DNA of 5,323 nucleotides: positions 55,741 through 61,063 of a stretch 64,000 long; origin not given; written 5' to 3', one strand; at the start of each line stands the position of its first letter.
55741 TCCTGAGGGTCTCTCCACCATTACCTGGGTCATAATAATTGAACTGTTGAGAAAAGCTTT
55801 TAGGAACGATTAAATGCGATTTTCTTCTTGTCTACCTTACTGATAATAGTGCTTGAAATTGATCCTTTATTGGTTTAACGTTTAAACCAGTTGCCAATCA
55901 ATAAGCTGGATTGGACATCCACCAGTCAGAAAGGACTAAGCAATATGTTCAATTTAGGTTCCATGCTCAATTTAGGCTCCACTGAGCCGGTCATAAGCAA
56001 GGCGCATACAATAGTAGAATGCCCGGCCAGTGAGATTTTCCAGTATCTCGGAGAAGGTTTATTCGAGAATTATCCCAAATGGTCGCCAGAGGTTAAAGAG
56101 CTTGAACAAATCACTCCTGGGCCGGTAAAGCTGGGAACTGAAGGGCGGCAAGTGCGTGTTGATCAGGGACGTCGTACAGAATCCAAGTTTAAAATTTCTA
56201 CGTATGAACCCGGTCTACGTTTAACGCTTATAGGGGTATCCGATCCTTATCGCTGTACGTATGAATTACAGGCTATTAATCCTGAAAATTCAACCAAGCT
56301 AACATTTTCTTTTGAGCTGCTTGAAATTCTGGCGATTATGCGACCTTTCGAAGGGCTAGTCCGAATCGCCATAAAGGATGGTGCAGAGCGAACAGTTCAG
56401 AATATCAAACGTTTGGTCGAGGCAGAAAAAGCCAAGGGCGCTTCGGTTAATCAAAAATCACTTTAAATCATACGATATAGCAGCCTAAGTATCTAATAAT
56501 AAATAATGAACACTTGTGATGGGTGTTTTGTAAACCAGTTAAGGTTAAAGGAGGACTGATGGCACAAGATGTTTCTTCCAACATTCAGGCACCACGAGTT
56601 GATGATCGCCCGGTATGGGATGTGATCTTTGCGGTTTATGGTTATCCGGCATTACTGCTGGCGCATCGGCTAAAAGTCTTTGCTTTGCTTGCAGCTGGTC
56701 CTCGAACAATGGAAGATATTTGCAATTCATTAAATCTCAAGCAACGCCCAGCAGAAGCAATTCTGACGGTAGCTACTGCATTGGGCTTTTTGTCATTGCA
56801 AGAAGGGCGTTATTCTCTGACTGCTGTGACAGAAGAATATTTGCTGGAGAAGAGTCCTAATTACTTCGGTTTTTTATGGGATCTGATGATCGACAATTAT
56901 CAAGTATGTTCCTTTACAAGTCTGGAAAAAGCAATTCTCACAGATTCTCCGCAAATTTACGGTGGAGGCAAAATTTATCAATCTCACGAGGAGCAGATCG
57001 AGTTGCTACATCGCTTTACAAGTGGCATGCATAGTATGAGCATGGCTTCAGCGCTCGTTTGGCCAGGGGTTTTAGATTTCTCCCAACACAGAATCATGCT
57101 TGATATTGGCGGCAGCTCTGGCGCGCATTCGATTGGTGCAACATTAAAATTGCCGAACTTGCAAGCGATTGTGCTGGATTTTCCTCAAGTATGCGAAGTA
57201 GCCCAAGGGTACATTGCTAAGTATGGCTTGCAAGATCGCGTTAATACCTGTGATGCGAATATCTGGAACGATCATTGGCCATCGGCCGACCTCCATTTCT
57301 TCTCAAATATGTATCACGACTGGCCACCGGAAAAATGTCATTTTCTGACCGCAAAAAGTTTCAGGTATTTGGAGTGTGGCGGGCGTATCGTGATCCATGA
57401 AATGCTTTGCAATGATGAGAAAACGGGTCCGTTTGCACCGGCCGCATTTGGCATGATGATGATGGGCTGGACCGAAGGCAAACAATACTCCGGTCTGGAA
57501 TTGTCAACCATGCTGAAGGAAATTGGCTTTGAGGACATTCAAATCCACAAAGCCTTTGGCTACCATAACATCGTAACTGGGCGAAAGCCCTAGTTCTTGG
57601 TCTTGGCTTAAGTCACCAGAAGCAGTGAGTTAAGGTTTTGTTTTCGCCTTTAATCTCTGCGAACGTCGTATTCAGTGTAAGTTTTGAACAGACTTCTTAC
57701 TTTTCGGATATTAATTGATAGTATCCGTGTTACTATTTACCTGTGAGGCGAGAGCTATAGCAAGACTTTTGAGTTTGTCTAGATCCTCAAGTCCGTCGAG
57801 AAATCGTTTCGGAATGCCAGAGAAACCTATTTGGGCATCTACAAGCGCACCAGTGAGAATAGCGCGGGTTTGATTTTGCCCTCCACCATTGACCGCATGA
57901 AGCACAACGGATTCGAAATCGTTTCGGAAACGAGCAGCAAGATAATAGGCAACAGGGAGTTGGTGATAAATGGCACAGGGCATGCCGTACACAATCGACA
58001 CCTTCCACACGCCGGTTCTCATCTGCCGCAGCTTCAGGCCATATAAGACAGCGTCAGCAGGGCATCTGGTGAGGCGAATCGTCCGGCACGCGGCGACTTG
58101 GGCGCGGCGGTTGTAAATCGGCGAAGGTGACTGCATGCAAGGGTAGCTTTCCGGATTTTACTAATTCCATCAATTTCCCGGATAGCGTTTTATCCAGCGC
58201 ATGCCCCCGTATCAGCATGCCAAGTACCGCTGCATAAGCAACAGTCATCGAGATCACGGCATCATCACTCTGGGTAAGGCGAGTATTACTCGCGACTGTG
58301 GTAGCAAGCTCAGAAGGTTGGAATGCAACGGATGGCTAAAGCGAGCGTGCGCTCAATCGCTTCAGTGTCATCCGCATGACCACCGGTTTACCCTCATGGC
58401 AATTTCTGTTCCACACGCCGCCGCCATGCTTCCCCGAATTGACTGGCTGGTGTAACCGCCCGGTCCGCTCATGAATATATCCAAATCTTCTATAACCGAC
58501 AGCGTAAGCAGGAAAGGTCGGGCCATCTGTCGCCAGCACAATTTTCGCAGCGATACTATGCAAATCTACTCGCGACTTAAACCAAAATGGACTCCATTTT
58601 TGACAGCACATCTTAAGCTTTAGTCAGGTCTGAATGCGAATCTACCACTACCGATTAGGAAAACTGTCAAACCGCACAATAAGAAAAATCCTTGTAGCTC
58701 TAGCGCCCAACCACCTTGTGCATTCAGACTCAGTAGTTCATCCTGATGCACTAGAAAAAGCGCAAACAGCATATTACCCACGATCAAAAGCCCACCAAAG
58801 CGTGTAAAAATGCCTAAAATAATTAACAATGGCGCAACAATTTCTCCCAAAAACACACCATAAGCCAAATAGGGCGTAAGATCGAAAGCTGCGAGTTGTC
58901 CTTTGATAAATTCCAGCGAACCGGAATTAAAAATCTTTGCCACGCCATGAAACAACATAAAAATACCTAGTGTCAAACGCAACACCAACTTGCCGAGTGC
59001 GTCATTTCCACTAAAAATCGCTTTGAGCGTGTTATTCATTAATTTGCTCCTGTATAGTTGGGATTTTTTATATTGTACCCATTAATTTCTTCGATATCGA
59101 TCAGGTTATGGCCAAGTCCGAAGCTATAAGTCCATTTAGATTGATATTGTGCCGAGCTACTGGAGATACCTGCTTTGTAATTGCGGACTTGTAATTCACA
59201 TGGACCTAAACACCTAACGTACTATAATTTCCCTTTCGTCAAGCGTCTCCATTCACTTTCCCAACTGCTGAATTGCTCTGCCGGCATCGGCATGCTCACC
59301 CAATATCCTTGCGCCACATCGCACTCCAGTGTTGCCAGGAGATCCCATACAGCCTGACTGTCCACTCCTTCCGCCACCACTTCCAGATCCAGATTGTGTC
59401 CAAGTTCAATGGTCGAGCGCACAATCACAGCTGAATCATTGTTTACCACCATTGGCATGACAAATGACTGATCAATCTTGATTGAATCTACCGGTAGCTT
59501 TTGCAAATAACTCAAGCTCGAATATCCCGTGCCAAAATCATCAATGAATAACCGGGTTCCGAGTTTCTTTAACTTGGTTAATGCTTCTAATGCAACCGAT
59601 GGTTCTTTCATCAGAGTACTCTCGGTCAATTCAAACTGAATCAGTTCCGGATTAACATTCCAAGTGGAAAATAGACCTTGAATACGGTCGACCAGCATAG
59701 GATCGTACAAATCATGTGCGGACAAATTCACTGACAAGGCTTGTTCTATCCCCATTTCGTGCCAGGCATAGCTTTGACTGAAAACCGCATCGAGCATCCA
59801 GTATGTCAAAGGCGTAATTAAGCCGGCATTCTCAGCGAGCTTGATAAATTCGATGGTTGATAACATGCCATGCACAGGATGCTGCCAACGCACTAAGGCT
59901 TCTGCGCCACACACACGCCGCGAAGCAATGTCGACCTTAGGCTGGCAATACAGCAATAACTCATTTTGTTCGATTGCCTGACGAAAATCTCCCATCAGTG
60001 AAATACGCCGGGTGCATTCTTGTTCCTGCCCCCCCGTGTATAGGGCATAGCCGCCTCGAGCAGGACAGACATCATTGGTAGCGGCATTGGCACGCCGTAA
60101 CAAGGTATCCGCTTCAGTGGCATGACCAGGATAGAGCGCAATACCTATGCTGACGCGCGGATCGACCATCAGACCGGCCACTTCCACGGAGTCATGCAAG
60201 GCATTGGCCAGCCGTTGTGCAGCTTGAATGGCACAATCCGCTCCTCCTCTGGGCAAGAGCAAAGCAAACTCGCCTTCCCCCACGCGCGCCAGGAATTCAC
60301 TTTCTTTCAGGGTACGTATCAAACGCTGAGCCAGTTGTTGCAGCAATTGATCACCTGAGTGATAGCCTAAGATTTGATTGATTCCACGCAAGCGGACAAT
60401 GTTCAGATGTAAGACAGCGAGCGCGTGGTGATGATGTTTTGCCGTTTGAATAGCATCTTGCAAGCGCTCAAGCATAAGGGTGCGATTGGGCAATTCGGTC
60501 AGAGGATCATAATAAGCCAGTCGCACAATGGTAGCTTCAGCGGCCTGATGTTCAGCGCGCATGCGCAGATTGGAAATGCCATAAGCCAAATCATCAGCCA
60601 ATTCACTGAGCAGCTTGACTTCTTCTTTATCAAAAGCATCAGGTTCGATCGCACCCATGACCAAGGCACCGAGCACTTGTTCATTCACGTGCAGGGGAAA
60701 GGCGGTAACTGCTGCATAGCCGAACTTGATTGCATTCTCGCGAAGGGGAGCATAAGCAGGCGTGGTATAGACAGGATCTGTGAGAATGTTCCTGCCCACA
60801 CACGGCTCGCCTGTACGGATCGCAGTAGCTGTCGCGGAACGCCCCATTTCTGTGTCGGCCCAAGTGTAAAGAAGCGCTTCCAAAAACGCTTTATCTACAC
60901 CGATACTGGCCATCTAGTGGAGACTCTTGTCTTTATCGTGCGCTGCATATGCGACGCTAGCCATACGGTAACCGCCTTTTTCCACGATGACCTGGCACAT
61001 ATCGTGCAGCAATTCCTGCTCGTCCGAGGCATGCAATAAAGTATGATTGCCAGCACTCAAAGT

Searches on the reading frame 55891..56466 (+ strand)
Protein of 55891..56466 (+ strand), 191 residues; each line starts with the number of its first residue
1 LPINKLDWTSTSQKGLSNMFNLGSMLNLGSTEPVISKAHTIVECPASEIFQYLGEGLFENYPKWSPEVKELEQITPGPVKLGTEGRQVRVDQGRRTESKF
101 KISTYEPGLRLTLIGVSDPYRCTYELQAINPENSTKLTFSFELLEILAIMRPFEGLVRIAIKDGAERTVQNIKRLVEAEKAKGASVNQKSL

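Call 70: search_protein_families(library=pfam, proteins=[window:55891-56466:+], max_evalue=0.01)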
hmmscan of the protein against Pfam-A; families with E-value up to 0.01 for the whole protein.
window:55891-56466:+ (191 aa): 2 families
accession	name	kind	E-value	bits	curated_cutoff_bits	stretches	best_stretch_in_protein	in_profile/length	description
PF10604.15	Polyketide_cyc2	-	2.6e-10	41.2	27.4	1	40-177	8-142/142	Polyketide cyclase / dehydrase and lipid transport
PF03364.25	Polyketide_cyc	-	0.0095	16.6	23.4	0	44-143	3-99/126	Polyketide cyclase / dehydrase and lipid transport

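Call 90: search_protein_families(library=ncbifam, proteins=[window:55891-56466:+], max_evalue=1e-10)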
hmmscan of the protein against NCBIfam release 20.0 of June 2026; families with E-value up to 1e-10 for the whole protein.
window:55891-56466:+ (191 aa): 0 families

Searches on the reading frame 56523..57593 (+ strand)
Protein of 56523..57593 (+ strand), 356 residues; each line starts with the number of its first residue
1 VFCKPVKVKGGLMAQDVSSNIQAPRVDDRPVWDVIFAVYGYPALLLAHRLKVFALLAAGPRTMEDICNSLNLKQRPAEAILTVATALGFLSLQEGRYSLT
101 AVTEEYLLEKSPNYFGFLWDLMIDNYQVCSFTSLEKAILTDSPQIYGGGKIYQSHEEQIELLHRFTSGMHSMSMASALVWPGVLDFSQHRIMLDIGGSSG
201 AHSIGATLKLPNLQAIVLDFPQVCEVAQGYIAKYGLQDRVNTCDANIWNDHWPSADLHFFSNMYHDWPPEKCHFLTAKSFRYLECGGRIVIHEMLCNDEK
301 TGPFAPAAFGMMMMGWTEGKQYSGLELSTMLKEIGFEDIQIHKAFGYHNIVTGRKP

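Call 70: search_protein_families(library=pfam, proteins=[window:56523-57593:+], max_evalue=0.01)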
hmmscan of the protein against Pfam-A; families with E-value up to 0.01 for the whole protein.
window:56523-57593:+ (356 aa): 4 families
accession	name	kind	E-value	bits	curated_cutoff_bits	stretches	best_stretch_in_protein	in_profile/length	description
PF00891.24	Methyltransf_2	-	5.3e-26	91.7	22.3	1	134-337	4-210/210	O-methyltransferase domain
PF08100.18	Dimerisation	-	9e-07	29.1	25.6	1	29-107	7-91/93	O-methyltransferase dimerisation domain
PF25213.1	HVO_A0261_N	-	0.0077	16.5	35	0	46-102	10-66/86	HVO_A0261 N-terminal domain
PF24409.1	wHTH-PRTase_assc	-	0.0093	16.4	27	0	52-102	3-50/83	wHTH-PRTase associated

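Call 90: search_protein_families(library=ncbifam, proteins=[window:56523-57593:+], max_evalue=1e-10)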
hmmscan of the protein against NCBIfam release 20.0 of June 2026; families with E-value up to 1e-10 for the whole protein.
window:56523-57593:+ (356 aa): 1 family
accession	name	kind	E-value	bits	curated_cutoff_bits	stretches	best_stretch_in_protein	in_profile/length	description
TIGR02716.1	C20_methyl_CrtF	equivalog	2.9e-18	66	276.1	1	189-341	150-304/306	bacteriochlorophyllide d C-20 methyltransferase BchU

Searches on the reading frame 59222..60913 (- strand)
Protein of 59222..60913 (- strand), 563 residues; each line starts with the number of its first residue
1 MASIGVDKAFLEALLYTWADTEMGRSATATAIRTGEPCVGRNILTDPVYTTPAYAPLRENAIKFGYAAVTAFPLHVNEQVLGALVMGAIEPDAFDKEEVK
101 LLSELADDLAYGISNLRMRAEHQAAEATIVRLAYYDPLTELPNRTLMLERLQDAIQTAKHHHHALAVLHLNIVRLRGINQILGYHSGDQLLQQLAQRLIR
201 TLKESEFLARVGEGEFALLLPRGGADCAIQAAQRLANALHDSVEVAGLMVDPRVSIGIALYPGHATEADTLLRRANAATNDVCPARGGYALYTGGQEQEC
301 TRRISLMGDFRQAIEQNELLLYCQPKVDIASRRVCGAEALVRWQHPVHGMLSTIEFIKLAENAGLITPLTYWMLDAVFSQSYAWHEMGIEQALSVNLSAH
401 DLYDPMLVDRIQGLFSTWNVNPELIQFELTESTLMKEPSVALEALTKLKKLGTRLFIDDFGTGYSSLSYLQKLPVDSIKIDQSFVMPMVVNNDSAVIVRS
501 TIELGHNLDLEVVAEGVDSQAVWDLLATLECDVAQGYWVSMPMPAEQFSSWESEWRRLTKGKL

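Call 70: search_protein_families(library=pfam, proteins=[window:59222-60913:-], max_evalue=0.01)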
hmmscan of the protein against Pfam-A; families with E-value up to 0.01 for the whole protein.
window:59222-60913:- (563 aa): 6 families
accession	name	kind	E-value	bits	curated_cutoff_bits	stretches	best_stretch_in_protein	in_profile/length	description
PF00563.25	EAL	-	2.1e-68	230.7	31.3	1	309-542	3-236/236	EAL domain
PF00990.26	GGDEF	-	4.2e-33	114.8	23.8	1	133-280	1-152/161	Diguanylate cyclase, GGDEF domain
PF13185.12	GAF_2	-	8.5e-10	39.4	28.6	1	22-111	51-133/136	GAF domain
PF01590.32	GAF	-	1.3e-08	35.8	22.4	1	21-110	49-130/133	GAF domain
PF13492.12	GAF_3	-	1.8e-05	25.6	27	1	30-115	48-129/129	GAF domain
PF17853.6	GGDEF_2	-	0.0044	17.7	24.5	0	161-259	21-94/116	GGDEF-like domain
